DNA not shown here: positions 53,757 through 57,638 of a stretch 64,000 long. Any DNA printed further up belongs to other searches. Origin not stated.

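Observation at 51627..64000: Hydrolase-free SusC/SusD locus under ECF/anti-sigma control whose only cargo is FG-GAP/UnbV_ASPIC lipoproteins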

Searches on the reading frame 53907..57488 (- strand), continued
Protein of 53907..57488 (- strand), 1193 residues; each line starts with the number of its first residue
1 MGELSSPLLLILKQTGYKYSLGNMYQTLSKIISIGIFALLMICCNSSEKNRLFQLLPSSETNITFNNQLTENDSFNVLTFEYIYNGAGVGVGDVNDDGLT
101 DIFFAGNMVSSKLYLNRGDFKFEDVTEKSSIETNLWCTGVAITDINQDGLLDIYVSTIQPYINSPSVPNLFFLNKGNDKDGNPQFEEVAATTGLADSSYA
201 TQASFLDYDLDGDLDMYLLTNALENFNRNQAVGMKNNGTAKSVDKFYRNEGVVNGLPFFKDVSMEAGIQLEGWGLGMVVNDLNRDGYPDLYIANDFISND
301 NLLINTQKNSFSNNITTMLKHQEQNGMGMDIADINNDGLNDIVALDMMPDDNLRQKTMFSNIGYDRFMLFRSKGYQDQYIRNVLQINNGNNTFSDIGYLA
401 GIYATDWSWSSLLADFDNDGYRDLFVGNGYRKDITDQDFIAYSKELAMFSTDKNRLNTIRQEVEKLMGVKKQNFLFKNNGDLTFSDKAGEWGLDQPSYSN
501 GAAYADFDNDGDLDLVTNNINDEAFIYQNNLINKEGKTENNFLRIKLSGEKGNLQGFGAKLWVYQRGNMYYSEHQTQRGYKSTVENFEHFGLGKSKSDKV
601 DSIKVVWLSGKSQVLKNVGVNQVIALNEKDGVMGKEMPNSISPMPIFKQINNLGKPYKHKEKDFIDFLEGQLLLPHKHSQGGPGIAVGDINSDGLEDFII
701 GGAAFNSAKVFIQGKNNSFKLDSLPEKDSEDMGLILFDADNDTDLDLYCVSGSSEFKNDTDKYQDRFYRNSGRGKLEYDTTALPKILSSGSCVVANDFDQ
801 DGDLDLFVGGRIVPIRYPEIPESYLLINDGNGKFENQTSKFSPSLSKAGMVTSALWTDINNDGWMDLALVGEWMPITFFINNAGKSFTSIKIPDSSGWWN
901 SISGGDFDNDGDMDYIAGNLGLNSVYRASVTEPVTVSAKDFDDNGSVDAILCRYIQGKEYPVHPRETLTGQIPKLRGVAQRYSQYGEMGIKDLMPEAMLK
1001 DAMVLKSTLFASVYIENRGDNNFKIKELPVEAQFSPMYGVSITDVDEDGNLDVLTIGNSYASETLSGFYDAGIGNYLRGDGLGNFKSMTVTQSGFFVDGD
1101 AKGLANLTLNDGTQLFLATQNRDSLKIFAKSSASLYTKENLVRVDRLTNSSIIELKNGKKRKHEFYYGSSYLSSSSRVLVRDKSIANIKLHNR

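Call 30: search_protein_families(library=pfam, proteins=[L011:13630-14946:+, L022:13449-14786:+, L035:13102-13776:+, L063:9342-9956:+, L054:18872-20518:+, L015:7568-9952:+, L019:8384-9073:+, L022:14776-16623:+, L045:13341-15824:+, L054:15335-18520:+], max_evalue=0.001)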
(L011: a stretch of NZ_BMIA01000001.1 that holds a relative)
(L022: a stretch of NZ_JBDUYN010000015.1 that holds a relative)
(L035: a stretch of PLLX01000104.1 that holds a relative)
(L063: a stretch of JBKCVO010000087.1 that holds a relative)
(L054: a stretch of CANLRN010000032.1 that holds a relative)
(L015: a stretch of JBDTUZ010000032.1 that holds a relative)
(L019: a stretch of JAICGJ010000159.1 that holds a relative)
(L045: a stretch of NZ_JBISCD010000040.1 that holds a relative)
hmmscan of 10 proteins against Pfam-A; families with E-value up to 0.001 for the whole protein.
L011:13630-14946:+ (438 aa): 1 family
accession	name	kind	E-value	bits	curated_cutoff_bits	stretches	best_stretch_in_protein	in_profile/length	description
PF01569.27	PAP2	-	2.3e-07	31.1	27.2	1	317-419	19-107/130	PAP2 superfamily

L022:13449-14786:+ (445 aa): 1 family
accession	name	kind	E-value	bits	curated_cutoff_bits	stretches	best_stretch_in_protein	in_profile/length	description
PF01569.27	PAP2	-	6.7e-08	32.8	27.2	1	313-426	10-111/130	PAP2 superfamily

L035:13102-13776:+ (224 aa): 0 families

L063:9342-9956:+ (204 aa): 0 families

L054:18872-20518:+ (548 aa): 1 family
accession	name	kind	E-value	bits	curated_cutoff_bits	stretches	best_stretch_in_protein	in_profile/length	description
PF00474.23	SSF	-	4.3e-53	181.1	22.8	1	32-441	1-406/406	Sodium:solute symporter family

L015:7568-9952:+ (794 aa): 2 families
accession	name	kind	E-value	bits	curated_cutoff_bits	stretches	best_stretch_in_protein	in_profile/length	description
PF07971.18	Glyco_hydro_92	-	7.3e-127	424.6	24.6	1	288-778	1-464/464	Glycosyl hydrolase family 92 catalytic domain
PF17678.7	Glyco_hydro_92N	-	1.8e-63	215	34.5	1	39-282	1-236/236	Glycosyl hydrolase family 92 N-terminal domain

L019:8384-9073:+ (229 aa): 3 families
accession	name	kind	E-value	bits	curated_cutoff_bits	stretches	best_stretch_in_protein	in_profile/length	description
PF21906.2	NrtR_WHD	-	1.4e-24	86.4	27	1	153-213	1-61/61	NrtR DNA-binding winged helix domain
PF00293.34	NUDIX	-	5.7e-10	39.8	21.1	1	14-128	4-123/134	NUDIX domain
PF19368.5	AraR_C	-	7.2e-07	29.8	23.8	1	150-219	2-72/82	AraR C-terminal winged HTH domain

L022:14776-16623:+ (615 aa): 4 families
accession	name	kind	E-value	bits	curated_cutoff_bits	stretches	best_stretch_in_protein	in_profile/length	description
PF02065.24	Melibiase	-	1.2e-10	41.4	27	1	217-404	45-236/347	Melibiase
PF01055.32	Glyco_hydro_31_2nd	-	8.1e-07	29.1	23.5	1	217-390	13-197/328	Glycosyl hydrolases family 31 TIM-barrel domain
PF02638.21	GHL10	-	1.2e-05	25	27.9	1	278-468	74-259/311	Glycosyl hydrolase-like 10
PF10566.15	Glyco_hydro_97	-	0.00062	19.7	32.5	0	195-374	13-133/275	Glycoside hydrolase 97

L045:13341-15824:+ (827 aa): 2 families
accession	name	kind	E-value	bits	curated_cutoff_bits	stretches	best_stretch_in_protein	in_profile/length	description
PF00759.25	Glyco_hydro_9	-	6.5e-18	65.7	27.7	1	384-763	15-385/444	Glycosyl hydrolase family 9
PF02927.20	CelD_N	-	8.2e-09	36.5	24.6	1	274-356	4-84/86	Cellulase N-terminal ig-like domain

L054:15335-18520:+ (1061 aa): 9 families
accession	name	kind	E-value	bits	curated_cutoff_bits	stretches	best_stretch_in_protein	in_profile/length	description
PF00370.27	FGGY_N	-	4.7e-78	262.6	28.8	1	7-251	1-245/245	FGGY family of carbohydrate kinases, N-terminal domain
PF01266.30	DAO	-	2.3e-55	189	27.9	1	528-858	1-318/353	FAD dependent oxidoreductase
PF02782.22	FGGY_C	-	3.8e-39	135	27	1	261-449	2-196/198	FGGY family of carbohydrate kinases, C-terminal domain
PF16901.10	DAO_C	-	5.2e-14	52.6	31.4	1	933-1035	15-123/126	C-terminal domain of alpha-glycerophosphate oxidase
PF00890.30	FAD_binding_2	-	9.7e-06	25.5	20.4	1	528-568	1-41/414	FAD binding domain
PF01494.25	FAD_binding_3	-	3.9e-05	23.5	22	1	527-740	2-160/349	FAD binding domain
PF07992.20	Pyr_redox_2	-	5.1e-05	23.3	26.1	0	527-641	1-58/291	Pyridine nucleotide-disulphide oxidoreductase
PF12831.13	FAD_oxidored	-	0.00012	22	27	1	528-565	1-38/416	FAD dependent oxidoreductase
PF13450.12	NAD_binding_8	-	0.00052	20.7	21.9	0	531-566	1-36/68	NAD(P)-binding Rossmann-like domain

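Call 42: predict_structure(alignment_id=A1)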
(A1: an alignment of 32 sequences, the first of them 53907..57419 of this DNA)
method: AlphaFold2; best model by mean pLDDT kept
length: 1170 residues; sequences in the alignment: 32
mean_pLDDT: 72.7   pTM: 0.58
mean pLDDT of the five models: 72.7, 71.1, 64.2, 62.2, 61.6
residues with pLDDT >= 90: 230; 70-90: 529; 50-70: 206; < 50: 205
segments of 3 or more residues with pLDDT < 50: 21-25, 47-64, 201-211, 296-307, 320-343, 358-387, 405-446, 555-559, 612-619, 640-657, 940-948, 958-960, 1036-1049
pLDDT, mean of each block of 10 residues (from residue 1): 73 71 59 88 60 34 65 88 73 92 88 78 82 77 86 90 92 80 80 76 44 54 86 86 72 70 76 63 86 52 45 64 34 33 54 55 30 23 44 85 51 31 35 46 51 73 80 69 85 78 83 66 81 82 81 55 78 81 83 88 86 41 75 61 36 45 90 88 87 87 82 91 85 63 88 90 80 93 86 70 93 91 87 92 91 93 92 89 91 81 59 69 64 66 44 54 63 69 81 90 84 84 89 60 33 88 82 77 89 83 81 70 90 89 86 89 82
secondary structure, 60 per line:
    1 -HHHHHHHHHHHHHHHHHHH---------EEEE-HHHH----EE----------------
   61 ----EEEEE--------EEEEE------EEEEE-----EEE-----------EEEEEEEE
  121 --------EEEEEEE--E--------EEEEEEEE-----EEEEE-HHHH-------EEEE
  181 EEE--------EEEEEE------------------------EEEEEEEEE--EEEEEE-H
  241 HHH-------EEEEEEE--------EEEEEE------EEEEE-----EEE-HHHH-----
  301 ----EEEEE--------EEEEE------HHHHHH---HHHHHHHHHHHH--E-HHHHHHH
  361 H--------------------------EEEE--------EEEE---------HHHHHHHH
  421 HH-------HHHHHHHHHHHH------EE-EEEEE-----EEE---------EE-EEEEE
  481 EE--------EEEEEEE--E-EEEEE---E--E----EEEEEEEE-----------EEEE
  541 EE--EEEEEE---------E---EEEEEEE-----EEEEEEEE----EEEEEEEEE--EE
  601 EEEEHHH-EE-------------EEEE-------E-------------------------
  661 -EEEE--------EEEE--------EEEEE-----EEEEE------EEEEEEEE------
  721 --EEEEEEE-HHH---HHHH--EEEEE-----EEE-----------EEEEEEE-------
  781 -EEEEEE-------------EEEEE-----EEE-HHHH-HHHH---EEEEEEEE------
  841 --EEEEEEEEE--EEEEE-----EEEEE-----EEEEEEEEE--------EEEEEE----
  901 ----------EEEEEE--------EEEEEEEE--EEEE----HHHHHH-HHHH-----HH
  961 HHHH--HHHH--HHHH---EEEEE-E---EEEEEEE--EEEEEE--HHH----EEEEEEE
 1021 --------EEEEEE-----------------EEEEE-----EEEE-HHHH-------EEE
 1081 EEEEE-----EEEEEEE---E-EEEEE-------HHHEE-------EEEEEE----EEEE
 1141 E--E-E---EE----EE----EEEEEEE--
elements in order (helices of 4 or more, strands of 3 or more residues): H2-20 E30-33 H35-38 E65-69 E78-82 E89-93 E99-101 E113-120 E129-135 E147-154 E160-164 H166-169 E177-183 E192-197 E222-230 E233-238 H240-243 E251-257 E266-271 E278-282 E288-290 H292-295 E305-309 E318-322 H329-334 H338-349 H354-361 E388-391 E400-403 H413-422 H430-441 E451-455 E461-463 E476-482 E491-497 E502-506 E518-525 E537-542 E545-550 E564-570 E576-583 E588-596 E599-604 E624-627 E662-665 E674-677 E686-690 E696-700 E707-714 E723-729 H737-740 E743-747 E753-755 E767-773 E782-787 E801-805 E811-813 H815-818 H820-823 E827-834 E843-851 E854-858 E864-868 E874-882 E891-896 E911-916 E925-932 E935-938 H943-948 H950-953 H959-964 H967-970 H973-976 E980-984 E990-996 E999-1004 E1014-1020 E1029-1034 E1052-1056 E1062-1065 H1067-1070 E1078-1085 E1091-1097 E1103-1107 E1127-1132 E1137-1141 E1162-1168

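Call 45: fold_search(model_id=the predicted structure, library=pdb)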
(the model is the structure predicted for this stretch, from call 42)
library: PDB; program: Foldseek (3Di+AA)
matches with E <= 10: 1091; with E <= 0.001: 260
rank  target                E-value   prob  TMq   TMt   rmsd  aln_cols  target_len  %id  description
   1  9etn_A                2.0e-21  1.00  0.33  0.68   8.1       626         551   18  Crystal structure of murine CRTAC1 (released 2024-07-31)
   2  8ov6_A                7.9e-10  1.00  0.17  0.24  26.6      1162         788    9  Ternary structure of intramolecular bivalent glue degrader IBG1 bound to BRD4 and DCAF16:DDB1deltaBPB (released 2023-05-17)
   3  6pai_A                1.5e-09  1.00  0.16  0.17  33.1      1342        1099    8  Structure of the human DDB1-DDA1-DCAF15 E3 ubiquitin ligase bound to RBM39 and sulfonamide E7820 (released 2019-09-18)
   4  9zxm                  1.9e-09  1.00  0.18  0.25  26.5      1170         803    8  DDB1 delta with compound 6 (released 2026-04-08)
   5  9lu1_S                1.9e-09  1.00  0.16  0.17  34.7      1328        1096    9  protein structure of DDB1-DDA1-DET1-Ube2e2 bound to COP1 dimer (released 2026-01-28)
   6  7dvq_3                2.2e-09  1.00  0.15  0.15  37.4      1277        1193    9  Cryo-EM Structure of the Activated Human Minor Spliceosome (minor Bact Complex) (released 2021-03-31)
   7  2b5l_A                2.3e-09  1.00  0.19  0.20  29.4      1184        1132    7  Crystal Structure of DDB1 In Complex with Simian Virus 5 V Protein (released 2006-02-28)
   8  9lul_f                2.9e-09  1.00  0.17  0.23  27.6      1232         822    8  Local refinement of stacked like DDB1-DDA1-DET1-Ube2e2-COP1 complex (layer 1) (released 2026-01-28)
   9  7evo_3                3.4e-09  1.00  0.14  0.14  37.9      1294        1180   10  The cryo-EM structure of the human 17S U2 snRNP (released 2022-08-03)
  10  5v3o_A                3.4e-09  1.00  0.12  0.13  36.0      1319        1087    8  Cereblon in complex with DDB1 and CC-220 (released 2017-05-03)
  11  8roy_B                3.8e-09  1.00  0.19  0.26  26.2      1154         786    8  Structure of the human DDB1-DDA1-DCAF15 E3 ubiquitin ligase bound to compound furan 24 (released 2024-04-03)
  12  9saf_A                4.6e-09  1.00  0.18  0.24  26.7      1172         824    9  Ternary PROTAC-mediated complex of BRD4-BD1/CRBN/DDB1 and JQ1-AcQ bifunctional degrader (released 2025-10-01)
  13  8ajm_A                4.6e-09  1.00  0.16  0.16  36.0      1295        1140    9  Structure of human DDB1-DCAF12 in complex with the C-terminus of CCT5 (released 2022-11-09)
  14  9zxn                  5.7e-09  1.00  0.18  0.25  26.8      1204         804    8  DDB1 delta with compound 26 (released 2026-04-08)
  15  8qh5_B                5.7e-09  0.99  0.12  0.13  37.1      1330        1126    9  CryoEM structure of UVSSA(VHS)-CSA-DDB1-DDA1 (released 2024-08-14)
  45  5hy7_B                3.0e-08  1.00  0.14  0.14  35.7      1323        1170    9  SF3B10-SF3B130 from Chaetomium thermophilum (released 2016-10-26)
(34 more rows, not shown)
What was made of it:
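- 53907..57419 (-): Protein A: 1170-aa lipoprotein. Order: calcium propeller 1, UnbV_ASPIC beta-domain, calcium propeller 2, C-terminal beta-rich tail. AlphaFold model pLDDT 72.7 (call 42); the best fold match is CRTAC1 9etn at 2e-21 (call 45).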

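Call 46: search_solved_structures(query=L011:13630-14946:+, max_evalue=0.01)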
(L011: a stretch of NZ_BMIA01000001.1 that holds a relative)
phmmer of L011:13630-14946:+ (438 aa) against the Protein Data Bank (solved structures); distinct sequences matched with E-value up to 0.01: 11.
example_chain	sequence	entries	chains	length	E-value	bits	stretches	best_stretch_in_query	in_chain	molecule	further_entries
4cit_A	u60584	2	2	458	5.6e-116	391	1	32-437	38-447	VANADIUM-DEPENDENT HALOPEROXIDASE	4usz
3w35_A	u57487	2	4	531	9.6e-06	27.9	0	213-337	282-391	NapH1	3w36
9ptr_A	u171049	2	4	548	3.4e-05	26.1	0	386-432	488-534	Vanadium-dependent haloperoxidase | Vanadium haloperoxidase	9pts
1vne_A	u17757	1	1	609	0.00013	24.2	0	301-374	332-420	VANADIUM CHLOROPEROXIDASE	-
1idq_A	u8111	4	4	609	0.00013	24.2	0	301-374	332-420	VANADIUM CHLOROPEROXIDASE | VANADIUM-CONTAINING CHLOROPEROXIDASE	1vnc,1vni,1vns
1idu_A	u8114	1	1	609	0.00013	24.2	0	301-374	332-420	VANADIUM CHLOROPEROXIDASE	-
3bb0_A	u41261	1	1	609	0.00013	24.2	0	301-374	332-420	Vanadium chloroperoxidase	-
9l8x_B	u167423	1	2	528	0.00034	22.8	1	220-431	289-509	Vanadium-dependent haloperoxidase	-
1vnf_A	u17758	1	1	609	0.00071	21.7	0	338-374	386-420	VANADIUM CHLOROPEROXIDASE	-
1vnh_A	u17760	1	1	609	0.0026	19.9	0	301-374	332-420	VANADIUM CHLOROPEROXIDASE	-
1vng_A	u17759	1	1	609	0.0027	19.8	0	380-418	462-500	VANADIUM CHLOROPEROXIDASE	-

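Call 55: search_protein_families(library=pfam, alignment_id=A3, max_evalue=0.00001)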
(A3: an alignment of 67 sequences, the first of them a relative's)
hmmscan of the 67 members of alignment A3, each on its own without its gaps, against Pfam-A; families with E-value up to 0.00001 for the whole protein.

A. member 1, L003:41-1483:+ (480 aa): 2 families
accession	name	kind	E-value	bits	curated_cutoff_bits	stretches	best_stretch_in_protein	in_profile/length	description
PF12040.14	DUF3526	-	3.5e-30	106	25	1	280-440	2-143/144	Domain of unknown function (DUF3526)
PF12679.13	ABC2_membrane_2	-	5.1e-19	69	27.2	1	104-468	72-272/283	ABC-2 family transporter protein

B. families by the number of members that match (of 67 scanned): 93 families (the first 25 are shown)
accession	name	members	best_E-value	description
PF07971.18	Glyco_hydro_92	3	7.8e-176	Glycosyl hydrolase family 92 catalytic domain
PF17678.7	Glyco_hydro_92N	3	1.8e-63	Glycosyl hydrolase family 92 N-terminal domain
PF06379.18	RhaT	2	2.7e-81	L-rhamnose-proton symport protein (RhaT)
PF00884.28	Sulfatase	2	4.7e-61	Sulfatase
PF01055.32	Glyco_hydro_31_2nd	2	1.2e-46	Glycosyl hydrolases family 31 TIM-barrel domain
PF02156.21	Glyco_hydro_26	2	2.5e-45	Glycosyl hydrolase family 26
PF04616.20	Glyco_hydro_43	2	1.4e-35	Glycosyl hydrolases family 43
PF12040.14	DUF3526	2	3.5e-30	Domain of unknown function (DUF3526)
PF12833.13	HTH_18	2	1.4e-20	Helix-turn-helix domain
PF07883.17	Cupin_2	2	3.6e-19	Cupin domain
PF12679.13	ABC2_membrane_2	2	5.1e-19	ABC-2 family transporter protein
PF00759.25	Glyco_hydro_9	2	6.5e-18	Glycosyl hydrolase family 9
PF02018.23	CBM_4_9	2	1.1e-16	Carbohydrate binding domain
PF02311.25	AraC_binding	2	5.7e-16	AraC-like ligand binding domain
PF00165.29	HTH_AraC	2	1.8e-14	Bacterial regulatory helix-turn-helix proteins, AraC family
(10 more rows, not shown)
